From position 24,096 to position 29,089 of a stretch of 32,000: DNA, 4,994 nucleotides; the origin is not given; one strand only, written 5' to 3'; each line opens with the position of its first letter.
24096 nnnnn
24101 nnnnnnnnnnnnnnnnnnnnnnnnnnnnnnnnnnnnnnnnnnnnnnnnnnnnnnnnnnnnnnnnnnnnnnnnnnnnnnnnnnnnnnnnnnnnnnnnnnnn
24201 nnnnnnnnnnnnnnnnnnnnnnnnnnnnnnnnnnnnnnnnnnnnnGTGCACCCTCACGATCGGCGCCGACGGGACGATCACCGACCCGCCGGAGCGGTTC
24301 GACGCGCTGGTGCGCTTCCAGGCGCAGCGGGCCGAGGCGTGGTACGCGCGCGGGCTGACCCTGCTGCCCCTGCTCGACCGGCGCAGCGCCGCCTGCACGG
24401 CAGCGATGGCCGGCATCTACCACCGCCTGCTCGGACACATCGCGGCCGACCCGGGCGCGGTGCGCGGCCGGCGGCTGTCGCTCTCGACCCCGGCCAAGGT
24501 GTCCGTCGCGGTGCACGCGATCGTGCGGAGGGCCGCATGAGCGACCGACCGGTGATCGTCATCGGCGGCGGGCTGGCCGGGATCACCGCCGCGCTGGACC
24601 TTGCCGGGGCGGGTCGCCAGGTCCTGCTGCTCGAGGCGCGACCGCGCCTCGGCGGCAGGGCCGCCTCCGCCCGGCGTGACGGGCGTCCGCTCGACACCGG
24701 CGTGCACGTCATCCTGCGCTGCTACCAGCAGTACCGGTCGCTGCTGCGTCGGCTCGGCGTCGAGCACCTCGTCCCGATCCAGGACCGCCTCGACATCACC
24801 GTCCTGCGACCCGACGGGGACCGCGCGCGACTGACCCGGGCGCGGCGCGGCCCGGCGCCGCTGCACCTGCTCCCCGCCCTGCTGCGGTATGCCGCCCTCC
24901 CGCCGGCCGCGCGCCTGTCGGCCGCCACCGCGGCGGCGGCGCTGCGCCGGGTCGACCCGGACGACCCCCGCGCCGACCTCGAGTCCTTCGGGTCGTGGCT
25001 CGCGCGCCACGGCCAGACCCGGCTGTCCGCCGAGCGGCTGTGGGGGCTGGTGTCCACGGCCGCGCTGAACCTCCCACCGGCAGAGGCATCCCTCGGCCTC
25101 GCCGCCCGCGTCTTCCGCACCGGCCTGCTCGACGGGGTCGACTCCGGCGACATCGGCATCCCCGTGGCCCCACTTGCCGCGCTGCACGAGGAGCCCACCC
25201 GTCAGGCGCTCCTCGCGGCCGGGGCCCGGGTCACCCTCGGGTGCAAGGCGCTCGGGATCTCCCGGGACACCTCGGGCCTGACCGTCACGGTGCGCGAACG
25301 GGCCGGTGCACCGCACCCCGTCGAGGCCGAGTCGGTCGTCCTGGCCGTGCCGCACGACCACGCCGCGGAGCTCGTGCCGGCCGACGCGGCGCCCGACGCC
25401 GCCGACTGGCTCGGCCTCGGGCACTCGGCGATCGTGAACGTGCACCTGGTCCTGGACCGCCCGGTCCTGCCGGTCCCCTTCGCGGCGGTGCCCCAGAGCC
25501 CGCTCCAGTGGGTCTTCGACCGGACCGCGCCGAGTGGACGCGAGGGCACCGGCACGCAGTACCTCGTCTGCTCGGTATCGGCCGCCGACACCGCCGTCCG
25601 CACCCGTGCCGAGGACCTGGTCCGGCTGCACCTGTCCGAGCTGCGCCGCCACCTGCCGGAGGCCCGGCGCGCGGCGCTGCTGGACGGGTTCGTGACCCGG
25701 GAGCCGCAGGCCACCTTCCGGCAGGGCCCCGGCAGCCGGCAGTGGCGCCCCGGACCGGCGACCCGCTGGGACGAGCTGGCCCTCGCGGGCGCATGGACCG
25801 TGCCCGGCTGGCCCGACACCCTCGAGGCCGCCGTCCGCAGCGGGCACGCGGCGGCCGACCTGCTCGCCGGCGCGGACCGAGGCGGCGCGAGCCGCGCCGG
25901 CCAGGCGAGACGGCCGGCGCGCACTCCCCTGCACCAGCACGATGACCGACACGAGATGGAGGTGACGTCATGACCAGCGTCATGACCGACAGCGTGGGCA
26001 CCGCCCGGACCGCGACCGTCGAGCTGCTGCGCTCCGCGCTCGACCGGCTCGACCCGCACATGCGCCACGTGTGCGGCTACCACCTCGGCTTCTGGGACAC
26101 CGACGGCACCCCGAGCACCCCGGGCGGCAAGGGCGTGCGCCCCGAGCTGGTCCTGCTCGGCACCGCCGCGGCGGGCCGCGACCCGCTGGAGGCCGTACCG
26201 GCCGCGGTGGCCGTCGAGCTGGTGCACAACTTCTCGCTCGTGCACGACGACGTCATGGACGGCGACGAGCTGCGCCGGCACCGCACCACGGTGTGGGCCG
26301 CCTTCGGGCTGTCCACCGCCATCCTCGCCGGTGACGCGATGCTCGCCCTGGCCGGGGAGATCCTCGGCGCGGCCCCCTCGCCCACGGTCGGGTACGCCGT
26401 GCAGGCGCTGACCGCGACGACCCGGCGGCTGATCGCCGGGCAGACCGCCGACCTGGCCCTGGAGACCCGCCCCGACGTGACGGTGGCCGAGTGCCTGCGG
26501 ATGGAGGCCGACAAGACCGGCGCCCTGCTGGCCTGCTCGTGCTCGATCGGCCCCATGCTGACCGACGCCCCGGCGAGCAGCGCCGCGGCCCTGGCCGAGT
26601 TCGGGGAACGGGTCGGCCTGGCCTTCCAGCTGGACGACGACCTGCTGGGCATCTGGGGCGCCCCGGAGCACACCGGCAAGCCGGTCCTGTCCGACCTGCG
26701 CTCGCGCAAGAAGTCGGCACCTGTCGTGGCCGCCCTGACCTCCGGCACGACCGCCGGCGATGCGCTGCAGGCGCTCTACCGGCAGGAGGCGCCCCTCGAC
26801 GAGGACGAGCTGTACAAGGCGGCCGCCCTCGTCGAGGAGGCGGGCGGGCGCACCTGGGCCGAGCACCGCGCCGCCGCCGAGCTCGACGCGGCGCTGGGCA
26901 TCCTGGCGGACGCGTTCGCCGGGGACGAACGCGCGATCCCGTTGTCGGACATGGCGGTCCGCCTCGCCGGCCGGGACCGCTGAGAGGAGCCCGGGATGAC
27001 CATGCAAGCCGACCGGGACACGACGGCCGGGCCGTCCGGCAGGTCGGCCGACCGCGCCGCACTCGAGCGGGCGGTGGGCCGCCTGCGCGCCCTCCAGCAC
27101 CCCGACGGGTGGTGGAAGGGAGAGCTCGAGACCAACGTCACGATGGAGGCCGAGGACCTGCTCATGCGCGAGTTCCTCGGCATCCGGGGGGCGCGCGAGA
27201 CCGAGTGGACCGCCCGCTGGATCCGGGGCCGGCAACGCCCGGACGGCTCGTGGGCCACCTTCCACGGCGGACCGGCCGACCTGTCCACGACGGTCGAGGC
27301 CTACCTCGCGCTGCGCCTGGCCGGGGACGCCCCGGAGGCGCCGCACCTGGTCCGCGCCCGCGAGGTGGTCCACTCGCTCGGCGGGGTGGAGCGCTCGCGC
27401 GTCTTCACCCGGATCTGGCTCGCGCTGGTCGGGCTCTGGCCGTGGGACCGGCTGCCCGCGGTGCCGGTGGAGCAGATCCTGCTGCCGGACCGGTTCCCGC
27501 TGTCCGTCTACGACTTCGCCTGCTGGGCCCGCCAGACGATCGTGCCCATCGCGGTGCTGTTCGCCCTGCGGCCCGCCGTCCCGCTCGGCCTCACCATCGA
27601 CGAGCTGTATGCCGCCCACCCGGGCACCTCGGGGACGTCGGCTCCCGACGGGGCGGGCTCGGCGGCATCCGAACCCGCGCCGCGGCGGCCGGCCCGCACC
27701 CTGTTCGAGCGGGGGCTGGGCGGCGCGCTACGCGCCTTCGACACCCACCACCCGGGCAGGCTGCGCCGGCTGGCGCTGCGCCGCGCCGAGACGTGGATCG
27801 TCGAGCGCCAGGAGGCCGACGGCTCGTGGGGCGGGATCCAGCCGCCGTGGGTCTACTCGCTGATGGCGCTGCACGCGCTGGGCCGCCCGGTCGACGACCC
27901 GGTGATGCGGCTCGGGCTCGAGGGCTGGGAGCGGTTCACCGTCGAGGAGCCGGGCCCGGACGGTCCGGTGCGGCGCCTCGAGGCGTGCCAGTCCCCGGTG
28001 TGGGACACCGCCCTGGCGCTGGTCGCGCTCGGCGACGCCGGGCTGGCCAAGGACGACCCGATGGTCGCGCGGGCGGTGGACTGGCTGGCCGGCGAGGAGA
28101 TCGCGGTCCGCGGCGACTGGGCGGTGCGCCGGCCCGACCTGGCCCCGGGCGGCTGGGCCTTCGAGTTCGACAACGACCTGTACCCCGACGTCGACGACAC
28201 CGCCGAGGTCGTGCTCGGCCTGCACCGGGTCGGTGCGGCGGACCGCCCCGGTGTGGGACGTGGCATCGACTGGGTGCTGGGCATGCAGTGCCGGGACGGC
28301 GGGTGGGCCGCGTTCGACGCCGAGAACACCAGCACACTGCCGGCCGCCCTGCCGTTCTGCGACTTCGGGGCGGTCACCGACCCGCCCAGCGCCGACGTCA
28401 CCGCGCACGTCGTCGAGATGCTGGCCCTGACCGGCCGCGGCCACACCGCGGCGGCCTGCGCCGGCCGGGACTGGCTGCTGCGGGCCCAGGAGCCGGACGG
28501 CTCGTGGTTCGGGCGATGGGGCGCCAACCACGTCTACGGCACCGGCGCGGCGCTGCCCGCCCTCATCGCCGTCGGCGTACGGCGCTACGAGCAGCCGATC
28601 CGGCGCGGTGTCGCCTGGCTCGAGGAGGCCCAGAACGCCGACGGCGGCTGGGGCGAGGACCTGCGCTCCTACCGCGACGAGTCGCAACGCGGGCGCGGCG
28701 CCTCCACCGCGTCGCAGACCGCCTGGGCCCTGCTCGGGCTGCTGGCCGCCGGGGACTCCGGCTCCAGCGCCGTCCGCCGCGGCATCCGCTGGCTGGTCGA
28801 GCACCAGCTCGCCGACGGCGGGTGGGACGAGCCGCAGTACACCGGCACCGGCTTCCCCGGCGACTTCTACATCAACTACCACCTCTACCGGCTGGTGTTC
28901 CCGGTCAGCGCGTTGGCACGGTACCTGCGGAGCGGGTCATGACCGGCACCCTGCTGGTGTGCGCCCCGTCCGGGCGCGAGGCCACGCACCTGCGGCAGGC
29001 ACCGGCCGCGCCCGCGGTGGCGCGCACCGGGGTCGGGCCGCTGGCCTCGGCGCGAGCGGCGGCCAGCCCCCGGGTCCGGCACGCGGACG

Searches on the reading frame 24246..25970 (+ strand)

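Call 64: search_protein_families(library=pfam, proteins=[window:24246-25970:+], max_evalue=0.00001)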
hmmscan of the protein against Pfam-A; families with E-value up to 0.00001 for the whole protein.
window:24246-25970:+ (575 aa): 5 families
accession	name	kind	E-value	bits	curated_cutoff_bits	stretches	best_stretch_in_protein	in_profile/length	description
PF01593.30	Amino_oxidase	-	2.8e-47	162.5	19.8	1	110-539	1-441/443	Flavin containing amine oxidoreductase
PF13450.12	NAD_binding_8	-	3.1e-15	56.6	21.9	1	105-170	1-68/68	NAD(P)-binding Rossmann-like domain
PF12831.13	FAD_oxidored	-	1.4e-09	38.2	27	1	103-142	2-41/416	FAD dependent oxidoreductase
PF01266.30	DAO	-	1.3e-08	35.3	27.9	1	103-472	2-299/353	FAD dependent oxidoreductase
PF00890.30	FAD_binding_2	-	4.6e-07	29.8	20.4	1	103-142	2-41/414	FAD binding domain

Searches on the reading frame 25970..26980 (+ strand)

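Call 64: search_protein_families(library=pfam, proteins=[window:25970-26980:+], max_evalue=0.00001)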
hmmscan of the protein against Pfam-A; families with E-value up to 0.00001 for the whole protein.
window:25970-26980:+ (337 aa): 1 family
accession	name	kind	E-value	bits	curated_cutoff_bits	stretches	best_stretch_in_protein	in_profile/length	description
PF00348.22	polyprenyl_synt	-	1.3e-54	185.5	27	1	50-284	13-247/251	Polyprenyl synthetase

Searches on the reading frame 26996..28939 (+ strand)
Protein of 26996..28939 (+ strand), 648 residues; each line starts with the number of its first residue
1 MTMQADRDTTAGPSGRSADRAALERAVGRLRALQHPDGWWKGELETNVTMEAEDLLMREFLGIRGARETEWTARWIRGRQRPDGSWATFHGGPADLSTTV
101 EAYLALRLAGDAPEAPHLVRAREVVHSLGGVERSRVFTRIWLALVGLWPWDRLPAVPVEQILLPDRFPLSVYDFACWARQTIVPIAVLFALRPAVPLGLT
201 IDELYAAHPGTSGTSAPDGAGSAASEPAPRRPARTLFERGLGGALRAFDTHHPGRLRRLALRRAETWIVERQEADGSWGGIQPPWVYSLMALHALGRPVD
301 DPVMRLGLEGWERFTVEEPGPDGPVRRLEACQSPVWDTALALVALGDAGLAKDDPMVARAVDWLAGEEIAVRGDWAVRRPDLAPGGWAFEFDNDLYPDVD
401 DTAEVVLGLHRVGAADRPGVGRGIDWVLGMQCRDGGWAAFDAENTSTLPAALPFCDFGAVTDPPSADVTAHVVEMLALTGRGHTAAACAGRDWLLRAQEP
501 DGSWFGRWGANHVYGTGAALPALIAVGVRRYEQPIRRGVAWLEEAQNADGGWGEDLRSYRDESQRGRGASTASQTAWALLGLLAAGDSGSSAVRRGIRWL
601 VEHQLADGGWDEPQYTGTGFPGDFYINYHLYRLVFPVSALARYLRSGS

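Call 64: search_protein_families(library=pfam, proteins=[window:26996-28939:+], max_evalue=0.00001)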
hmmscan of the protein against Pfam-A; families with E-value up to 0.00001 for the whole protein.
window:26996-28939:+ (648 aa): 3 families
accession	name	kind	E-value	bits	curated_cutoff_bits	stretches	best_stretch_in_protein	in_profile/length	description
PF13243.12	SQHop_cyclase_C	-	7.7e-135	449.4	26.1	1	333-644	2-318/319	Squalene-hopene cyclase C-terminal domain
PF13249.12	SQHop_cyclase_N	-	1.3e-116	389.3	26.2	1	24-318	2-289/291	Squalene-hopene cyclase N-terminal domain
PF00432.27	Prenyltrans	-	9e-08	32.3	26.5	0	423-609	55-215/304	Prenyltransferase alpha-alpha toroid domain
